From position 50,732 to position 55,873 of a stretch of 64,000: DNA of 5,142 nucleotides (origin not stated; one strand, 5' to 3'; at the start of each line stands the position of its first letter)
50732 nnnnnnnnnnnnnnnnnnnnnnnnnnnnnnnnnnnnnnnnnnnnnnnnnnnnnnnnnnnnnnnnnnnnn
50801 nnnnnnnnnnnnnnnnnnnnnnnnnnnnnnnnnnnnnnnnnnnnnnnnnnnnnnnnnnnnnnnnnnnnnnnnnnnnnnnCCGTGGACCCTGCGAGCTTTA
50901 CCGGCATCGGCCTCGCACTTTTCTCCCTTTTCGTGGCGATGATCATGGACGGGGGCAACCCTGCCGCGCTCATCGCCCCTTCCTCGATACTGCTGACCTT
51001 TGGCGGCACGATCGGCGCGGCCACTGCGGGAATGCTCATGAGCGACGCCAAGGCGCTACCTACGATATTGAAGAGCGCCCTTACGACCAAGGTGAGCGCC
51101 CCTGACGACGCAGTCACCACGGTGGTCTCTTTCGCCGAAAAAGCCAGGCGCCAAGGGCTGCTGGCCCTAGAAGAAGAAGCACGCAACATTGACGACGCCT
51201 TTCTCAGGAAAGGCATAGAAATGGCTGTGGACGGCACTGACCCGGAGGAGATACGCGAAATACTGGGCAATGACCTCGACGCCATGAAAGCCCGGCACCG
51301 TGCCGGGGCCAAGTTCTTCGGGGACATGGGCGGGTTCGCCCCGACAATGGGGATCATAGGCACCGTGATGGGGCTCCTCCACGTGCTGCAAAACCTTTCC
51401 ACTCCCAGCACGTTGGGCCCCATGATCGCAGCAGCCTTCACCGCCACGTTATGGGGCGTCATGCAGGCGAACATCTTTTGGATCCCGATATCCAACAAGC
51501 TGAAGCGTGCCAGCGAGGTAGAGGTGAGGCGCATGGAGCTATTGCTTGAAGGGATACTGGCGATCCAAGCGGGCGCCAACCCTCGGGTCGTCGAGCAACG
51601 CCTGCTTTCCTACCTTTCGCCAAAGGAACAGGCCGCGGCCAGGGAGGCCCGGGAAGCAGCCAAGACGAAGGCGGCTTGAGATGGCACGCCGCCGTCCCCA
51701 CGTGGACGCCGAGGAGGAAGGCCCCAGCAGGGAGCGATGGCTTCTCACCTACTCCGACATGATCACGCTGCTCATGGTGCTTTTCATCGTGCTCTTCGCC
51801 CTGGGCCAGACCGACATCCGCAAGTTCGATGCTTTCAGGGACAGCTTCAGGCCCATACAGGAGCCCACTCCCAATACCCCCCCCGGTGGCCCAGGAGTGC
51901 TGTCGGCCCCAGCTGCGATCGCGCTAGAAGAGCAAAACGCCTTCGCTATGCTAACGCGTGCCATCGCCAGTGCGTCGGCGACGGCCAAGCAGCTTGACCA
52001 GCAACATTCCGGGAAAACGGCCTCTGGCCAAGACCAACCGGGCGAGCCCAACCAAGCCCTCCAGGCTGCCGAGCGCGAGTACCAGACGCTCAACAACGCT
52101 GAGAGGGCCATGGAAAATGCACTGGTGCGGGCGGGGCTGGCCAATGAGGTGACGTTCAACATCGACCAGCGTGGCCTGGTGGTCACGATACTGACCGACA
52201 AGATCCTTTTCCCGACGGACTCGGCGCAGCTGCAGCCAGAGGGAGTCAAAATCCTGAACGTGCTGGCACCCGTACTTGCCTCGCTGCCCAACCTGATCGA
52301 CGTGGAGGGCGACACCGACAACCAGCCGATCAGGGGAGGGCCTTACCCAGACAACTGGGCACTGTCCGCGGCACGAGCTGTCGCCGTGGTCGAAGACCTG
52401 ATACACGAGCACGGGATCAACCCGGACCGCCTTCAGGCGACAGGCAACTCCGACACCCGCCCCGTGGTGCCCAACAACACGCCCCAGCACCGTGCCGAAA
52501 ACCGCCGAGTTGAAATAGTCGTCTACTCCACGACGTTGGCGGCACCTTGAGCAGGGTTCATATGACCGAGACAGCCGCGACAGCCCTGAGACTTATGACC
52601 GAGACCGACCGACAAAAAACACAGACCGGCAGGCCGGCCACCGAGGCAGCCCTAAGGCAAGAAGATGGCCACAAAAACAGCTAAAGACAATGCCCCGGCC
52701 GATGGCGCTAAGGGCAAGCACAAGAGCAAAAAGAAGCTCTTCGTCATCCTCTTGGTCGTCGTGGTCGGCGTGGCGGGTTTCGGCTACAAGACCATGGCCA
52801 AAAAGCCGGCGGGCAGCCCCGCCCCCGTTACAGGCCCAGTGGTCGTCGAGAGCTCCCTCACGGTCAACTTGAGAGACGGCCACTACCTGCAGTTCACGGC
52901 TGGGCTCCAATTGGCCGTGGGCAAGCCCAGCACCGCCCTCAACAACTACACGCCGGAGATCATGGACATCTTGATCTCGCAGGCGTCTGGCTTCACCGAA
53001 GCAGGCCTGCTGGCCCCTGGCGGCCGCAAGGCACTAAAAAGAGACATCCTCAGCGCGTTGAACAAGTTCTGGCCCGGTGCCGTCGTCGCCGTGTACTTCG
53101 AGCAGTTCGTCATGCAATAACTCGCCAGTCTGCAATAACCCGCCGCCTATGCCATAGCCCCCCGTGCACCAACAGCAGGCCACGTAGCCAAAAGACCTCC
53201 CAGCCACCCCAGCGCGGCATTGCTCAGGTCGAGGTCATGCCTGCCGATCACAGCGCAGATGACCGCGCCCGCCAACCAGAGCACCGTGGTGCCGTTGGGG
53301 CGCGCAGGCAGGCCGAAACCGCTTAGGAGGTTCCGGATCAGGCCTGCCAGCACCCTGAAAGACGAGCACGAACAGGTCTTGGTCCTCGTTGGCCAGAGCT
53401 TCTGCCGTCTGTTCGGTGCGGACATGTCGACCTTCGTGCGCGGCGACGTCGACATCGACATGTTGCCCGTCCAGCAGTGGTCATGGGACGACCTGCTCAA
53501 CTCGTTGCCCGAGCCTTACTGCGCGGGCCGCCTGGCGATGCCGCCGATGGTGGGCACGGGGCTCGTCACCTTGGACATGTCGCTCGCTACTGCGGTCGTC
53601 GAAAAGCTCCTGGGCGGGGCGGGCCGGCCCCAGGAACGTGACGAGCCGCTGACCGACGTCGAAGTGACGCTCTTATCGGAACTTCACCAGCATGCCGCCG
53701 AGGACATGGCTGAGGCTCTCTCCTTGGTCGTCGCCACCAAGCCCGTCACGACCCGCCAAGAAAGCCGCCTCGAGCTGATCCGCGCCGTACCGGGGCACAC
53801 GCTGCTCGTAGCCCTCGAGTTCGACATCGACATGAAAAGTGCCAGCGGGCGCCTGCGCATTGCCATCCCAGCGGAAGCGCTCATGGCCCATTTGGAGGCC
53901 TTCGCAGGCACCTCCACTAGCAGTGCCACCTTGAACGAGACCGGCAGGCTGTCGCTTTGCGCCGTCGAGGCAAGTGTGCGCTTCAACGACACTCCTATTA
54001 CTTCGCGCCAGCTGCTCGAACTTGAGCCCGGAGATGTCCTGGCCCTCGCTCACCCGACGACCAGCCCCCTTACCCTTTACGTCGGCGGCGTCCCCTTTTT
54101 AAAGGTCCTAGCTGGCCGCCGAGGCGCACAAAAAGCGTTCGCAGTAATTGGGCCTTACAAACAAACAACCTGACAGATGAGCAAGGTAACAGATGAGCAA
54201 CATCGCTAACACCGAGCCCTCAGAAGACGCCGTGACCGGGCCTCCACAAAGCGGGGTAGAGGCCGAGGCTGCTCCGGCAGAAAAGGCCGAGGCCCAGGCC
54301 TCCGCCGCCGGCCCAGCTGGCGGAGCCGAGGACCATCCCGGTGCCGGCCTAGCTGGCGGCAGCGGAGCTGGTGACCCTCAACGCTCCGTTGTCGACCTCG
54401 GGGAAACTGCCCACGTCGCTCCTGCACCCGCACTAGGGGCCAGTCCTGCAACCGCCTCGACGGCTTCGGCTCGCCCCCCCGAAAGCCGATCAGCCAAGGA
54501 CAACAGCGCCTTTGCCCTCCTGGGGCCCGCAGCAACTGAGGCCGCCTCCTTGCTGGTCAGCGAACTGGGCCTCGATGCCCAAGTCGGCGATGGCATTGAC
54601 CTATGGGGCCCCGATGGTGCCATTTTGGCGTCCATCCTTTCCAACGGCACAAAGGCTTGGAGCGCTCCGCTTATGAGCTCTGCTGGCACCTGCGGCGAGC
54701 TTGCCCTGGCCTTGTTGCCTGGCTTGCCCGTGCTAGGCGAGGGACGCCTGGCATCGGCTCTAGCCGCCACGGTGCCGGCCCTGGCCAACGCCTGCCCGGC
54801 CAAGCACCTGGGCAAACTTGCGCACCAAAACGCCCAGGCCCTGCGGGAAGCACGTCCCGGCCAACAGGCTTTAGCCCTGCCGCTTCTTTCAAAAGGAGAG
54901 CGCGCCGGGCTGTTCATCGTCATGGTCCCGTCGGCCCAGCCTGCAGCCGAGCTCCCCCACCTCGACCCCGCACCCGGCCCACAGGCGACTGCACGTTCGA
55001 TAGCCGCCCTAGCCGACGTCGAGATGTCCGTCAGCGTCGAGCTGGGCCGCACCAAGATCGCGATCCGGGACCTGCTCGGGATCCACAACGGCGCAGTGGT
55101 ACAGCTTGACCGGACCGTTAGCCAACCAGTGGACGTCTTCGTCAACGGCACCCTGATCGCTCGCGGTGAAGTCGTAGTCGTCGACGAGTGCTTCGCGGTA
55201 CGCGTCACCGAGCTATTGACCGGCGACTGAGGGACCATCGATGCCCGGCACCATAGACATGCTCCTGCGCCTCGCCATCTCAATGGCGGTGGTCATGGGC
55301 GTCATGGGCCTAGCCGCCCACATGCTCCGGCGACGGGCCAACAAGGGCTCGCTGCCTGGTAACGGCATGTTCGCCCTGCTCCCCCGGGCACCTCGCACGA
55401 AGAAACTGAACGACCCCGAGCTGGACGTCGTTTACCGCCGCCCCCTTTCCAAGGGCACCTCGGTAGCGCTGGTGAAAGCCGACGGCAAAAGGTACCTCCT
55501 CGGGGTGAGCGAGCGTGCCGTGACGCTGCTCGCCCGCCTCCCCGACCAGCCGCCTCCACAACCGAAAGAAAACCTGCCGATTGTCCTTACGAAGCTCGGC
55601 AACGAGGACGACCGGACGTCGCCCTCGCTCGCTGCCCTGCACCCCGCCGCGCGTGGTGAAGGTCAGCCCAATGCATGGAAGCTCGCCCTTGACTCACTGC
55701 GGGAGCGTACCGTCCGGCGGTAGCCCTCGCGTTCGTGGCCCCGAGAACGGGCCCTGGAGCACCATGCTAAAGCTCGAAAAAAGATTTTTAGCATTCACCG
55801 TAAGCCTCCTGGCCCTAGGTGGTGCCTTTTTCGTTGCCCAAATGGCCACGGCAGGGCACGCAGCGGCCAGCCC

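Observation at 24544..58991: Seven copies of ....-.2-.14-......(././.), each oriented into a flagellar gene: a candidate FliA/WhiG regulon signature that also covers early genes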

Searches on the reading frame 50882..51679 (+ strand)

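Call 9: search_protein_families(library=pfam, proteins=[window:50882-51679:+])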
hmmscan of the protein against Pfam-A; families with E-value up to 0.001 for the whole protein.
window:50882-51679:+ (265 aa): 2 families
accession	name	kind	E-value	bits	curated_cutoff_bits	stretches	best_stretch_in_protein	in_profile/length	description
PF01618.21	MotA_ExbB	-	3.7e-35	120.9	22.9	1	100-219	2-126/127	MotA/TolQ/ExbB proton channel family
PF20560.3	MotA_N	-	4.5e-05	24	27.3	1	7-88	2-87/91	Motility protein A N-terminal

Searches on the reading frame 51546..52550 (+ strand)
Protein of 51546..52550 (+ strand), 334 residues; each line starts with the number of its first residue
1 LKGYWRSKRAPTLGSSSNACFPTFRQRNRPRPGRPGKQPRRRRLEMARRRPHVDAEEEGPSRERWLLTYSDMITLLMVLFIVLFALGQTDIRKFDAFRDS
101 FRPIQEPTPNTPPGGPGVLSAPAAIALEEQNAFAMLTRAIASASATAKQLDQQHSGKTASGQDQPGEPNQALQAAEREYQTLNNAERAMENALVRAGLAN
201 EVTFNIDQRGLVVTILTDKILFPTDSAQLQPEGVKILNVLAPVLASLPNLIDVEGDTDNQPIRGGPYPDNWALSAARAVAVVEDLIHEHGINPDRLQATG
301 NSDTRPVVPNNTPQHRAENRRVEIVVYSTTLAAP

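Call 9: search_protein_families(library=pfam, proteins=[window:51546-52550:+])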
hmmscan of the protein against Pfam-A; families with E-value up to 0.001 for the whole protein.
window:51546-52550:+ (334 aa): 2 families
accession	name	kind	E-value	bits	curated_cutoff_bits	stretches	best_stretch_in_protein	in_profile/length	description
PF13677.11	MotB_plug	-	9.7e-18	64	24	1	49-102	2-55/58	Membrane MotB of proton-channel complex MotA/MotB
PF00691.25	OmpA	-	2.8e-15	56.9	27.2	1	221-320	1-98/98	OmpA family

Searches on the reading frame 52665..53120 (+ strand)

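Call 9: search_protein_families(library=pfam, proteins=[window:52665-53120:+])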
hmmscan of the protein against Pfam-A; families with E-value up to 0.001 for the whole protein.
window:52665-53120:+ (151 aa): 1 family
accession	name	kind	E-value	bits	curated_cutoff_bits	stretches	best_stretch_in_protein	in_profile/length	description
PF03748.19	FliL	-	7.6e-16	59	24.6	1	61-151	4-103/103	Flagellar basal body-associated protein FliL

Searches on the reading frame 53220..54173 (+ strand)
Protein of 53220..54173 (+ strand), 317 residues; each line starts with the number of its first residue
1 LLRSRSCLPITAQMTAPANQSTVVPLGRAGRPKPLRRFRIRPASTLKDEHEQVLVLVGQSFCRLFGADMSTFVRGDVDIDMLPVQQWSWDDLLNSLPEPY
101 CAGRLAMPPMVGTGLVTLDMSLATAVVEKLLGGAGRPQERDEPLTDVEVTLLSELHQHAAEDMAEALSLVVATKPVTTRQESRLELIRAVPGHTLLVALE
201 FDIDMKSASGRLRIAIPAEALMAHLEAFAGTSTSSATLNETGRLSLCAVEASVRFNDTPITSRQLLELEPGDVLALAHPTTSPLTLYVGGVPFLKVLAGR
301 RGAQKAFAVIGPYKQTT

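Call 9: search_protein_families(library=pfam, proteins=[window:53220-54173:+])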
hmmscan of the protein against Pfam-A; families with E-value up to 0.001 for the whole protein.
window:53220-54173:+ (317 aa): 2 families
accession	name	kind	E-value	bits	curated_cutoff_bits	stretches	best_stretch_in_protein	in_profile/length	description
PF02154.20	FliM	-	2.3e-25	90.1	27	1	48-219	11-183/192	Flagellar motor switch protein FliM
PF01052.25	FliMN_C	-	3.9e-13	49.6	23.8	1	247-310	6-69/73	Type III flagellar switch regulator (C-ring) FliN C-term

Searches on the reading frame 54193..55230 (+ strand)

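Call 9: search_protein_families(library=pfam, proteins=[window:54193-55230:+])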
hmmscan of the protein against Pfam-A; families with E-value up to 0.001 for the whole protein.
window:54193-55230:+ (345 aa): 1 family
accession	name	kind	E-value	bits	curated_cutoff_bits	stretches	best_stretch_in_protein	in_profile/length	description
PF01052.25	FliMN_C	-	4e-23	81.6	23.8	1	272-342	2-72/73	Type III flagellar switch regulator (C-ring) FliN C-term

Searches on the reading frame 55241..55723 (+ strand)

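Call 18: search_protein_families(library=ncbifam, proteins=[window:55241-55723:+])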
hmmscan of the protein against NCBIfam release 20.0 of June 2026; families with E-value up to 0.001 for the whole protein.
window:55241-55723:+ (160 aa): 1 family
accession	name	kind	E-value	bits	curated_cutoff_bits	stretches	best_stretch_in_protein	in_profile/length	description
TIGR03500.1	FliO_TIGR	equivalog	1.6e-09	37.7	55.25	1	52-100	22-70/70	flagellar biosynthetic protein FliO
